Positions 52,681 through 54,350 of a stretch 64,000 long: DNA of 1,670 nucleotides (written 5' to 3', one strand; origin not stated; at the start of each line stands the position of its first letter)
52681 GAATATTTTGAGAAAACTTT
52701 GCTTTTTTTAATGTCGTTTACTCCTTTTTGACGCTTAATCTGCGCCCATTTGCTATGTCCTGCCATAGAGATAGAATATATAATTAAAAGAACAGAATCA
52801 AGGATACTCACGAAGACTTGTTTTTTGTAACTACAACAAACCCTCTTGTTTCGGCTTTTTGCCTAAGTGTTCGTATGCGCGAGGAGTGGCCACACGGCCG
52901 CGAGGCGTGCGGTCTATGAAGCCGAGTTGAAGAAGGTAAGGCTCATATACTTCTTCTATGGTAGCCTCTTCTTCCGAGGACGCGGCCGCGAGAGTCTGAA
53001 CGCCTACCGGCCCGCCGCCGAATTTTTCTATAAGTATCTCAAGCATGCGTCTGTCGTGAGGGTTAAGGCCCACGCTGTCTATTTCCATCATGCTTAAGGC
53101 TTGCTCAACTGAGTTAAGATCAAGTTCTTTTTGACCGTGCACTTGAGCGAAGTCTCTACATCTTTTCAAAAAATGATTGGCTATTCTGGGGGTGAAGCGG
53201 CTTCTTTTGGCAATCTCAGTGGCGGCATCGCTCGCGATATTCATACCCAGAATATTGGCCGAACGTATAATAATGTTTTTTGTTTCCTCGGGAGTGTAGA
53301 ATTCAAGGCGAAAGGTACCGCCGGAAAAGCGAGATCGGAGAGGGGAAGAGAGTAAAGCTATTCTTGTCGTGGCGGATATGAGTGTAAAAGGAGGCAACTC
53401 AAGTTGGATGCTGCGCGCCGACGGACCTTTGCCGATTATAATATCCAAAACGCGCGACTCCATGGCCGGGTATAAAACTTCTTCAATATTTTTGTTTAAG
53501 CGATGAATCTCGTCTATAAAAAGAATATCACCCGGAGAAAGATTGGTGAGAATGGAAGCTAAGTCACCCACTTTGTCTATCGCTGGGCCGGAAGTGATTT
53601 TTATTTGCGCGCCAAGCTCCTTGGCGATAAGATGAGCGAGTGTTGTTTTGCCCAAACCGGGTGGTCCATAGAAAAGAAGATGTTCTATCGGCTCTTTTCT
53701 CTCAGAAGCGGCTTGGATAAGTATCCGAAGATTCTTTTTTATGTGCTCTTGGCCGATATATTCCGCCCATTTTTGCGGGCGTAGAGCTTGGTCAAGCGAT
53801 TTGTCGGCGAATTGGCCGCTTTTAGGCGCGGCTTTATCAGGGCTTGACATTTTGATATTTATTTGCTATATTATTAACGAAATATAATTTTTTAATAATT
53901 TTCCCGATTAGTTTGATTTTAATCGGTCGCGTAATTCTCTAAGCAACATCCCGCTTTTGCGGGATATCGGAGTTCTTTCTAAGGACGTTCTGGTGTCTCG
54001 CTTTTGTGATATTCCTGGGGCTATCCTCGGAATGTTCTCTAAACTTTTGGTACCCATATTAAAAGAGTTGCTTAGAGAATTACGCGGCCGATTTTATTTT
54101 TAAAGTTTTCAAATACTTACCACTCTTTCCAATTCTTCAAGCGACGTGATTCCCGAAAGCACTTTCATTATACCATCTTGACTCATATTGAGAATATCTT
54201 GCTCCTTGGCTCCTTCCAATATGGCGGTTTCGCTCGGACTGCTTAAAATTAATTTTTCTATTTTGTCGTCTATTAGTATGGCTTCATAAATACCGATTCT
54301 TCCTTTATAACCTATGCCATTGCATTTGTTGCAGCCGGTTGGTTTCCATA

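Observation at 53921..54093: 173-bp element with 27-bp terminal inverted repeats between ruvB and pilB (MITE or structured RNA)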

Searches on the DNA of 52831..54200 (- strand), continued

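Call 56: search_with_rna_model(model_id=R2, sources=[L083, L084, L085, L086, L087, L088], max_evalue=0.01, show_alignments=3)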
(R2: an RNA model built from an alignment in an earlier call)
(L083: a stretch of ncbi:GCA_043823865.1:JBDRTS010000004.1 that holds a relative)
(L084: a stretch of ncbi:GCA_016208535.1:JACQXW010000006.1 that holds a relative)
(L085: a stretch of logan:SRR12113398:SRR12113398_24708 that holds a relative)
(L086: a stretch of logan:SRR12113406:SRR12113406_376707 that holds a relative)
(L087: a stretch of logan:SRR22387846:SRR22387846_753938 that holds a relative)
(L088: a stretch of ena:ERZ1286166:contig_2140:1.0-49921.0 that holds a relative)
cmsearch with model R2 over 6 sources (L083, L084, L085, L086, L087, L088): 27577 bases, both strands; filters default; matches with E-value up to 0.01: 10.
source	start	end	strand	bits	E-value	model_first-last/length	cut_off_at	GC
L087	577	766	-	116.7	9.5e-26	1-179/179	no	0.45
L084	2788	2972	-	93.4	3e-20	1-179/179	no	0.37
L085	2788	2972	-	93.4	3e-20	1-179/179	no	0.37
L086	2381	2565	-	93.4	3e-20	1-179/179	no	0.37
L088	2638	2853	-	79.1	7.2e-17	1-179/179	no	0.44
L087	583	772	+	49.5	6.7e-10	1-179/179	no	0.47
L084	2794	2978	+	47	2.7e-09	1-179/179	no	0.37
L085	2794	2978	+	47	2.7e-09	1-179/179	no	0.37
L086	2387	2571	+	47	2.7e-09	1-179/179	no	0.37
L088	2644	2859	+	29.1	4.4e-05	1-179/179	no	0.45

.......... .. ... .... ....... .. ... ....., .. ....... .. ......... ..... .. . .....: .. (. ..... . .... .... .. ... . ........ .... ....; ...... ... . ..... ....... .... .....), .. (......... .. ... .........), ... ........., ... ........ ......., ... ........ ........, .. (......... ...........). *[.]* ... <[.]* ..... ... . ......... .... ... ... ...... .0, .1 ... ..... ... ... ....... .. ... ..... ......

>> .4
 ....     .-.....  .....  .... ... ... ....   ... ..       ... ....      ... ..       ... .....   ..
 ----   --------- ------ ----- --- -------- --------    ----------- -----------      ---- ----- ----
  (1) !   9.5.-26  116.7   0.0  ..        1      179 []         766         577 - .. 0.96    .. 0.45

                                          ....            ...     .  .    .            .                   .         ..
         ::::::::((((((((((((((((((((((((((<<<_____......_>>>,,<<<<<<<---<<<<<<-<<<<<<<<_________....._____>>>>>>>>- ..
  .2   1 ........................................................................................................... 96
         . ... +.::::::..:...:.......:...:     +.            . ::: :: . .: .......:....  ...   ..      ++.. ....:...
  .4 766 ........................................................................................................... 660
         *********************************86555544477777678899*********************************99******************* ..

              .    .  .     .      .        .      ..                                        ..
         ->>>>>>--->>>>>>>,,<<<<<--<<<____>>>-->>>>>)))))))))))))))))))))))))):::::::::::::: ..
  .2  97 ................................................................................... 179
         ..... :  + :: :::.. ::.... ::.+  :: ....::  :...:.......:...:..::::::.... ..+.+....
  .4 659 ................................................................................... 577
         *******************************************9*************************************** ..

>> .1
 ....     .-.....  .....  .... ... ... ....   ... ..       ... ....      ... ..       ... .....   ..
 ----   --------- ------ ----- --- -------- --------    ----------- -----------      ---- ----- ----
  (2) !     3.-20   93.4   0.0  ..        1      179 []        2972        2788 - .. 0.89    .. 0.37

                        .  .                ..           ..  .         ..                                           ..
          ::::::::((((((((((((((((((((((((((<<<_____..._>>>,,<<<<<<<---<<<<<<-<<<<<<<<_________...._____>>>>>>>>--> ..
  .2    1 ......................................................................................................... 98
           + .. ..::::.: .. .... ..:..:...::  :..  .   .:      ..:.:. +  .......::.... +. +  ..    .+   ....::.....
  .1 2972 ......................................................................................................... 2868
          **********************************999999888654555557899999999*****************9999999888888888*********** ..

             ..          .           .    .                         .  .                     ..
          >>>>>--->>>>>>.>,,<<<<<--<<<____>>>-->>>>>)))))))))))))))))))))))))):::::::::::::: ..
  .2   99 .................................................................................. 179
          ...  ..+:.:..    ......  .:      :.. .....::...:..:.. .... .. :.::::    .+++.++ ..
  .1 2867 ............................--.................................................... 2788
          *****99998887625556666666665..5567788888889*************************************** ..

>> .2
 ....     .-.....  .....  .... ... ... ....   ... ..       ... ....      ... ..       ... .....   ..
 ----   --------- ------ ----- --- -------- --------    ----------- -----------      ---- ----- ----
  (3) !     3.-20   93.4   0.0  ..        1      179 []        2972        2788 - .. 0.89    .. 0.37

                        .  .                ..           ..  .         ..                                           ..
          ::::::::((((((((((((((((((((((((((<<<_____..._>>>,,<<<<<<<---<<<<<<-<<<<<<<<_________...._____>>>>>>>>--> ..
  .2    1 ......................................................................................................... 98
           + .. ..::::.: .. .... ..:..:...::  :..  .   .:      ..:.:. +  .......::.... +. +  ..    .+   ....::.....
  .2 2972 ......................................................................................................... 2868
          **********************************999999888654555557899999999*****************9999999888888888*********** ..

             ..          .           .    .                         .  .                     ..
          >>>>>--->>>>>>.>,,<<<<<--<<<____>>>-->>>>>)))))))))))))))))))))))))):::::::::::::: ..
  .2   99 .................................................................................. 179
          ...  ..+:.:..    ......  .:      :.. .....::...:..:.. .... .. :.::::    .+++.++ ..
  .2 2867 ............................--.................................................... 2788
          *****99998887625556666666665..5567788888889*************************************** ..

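Call 60: search_with_rna_model(model_id=R2, sources=[L089], max_evalue=1, show_alignments=1)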
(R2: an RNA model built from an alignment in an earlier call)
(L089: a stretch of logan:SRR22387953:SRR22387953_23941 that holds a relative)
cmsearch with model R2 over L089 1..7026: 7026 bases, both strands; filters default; matches with E-value up to 1: 2.
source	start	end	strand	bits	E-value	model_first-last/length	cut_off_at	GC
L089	2775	2961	-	103.2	3.6e-23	1-179/179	no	0.38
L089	2781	2967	+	47.7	4.6e-10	1-179/179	no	0.38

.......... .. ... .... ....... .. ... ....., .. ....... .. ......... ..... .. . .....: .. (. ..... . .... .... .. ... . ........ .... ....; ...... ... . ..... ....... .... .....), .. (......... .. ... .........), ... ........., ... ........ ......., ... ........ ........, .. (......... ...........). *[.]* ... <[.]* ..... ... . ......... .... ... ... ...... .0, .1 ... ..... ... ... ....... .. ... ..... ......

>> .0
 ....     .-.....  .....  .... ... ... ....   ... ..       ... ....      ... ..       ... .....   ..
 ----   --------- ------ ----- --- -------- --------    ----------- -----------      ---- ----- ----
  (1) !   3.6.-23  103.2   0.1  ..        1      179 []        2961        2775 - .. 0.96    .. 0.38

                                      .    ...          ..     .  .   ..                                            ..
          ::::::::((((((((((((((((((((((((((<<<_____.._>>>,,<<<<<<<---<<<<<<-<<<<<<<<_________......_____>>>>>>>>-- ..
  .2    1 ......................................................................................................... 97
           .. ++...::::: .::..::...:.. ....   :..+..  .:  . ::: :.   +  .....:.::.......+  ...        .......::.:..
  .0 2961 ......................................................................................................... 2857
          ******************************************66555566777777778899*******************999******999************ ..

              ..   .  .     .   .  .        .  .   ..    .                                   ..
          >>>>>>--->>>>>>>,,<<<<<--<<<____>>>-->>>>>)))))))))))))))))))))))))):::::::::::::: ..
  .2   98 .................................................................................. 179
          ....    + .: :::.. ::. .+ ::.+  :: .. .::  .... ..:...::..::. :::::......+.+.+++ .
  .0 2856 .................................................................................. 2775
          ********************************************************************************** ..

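Call 80: search_dna_similar(query=window:53915-54105:+, collection=plasmids, mode=distant, max_evalue=0.001, max_rows=5)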
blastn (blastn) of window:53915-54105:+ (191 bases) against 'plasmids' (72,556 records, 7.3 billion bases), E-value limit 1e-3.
No match.

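Call 81: search_dna_similar(query=window:53915-54105:+, collection=phages, mode=distant, max_evalue=0.001, max_rows=5)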
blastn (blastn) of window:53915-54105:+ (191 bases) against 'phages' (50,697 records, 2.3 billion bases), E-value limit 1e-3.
No match.
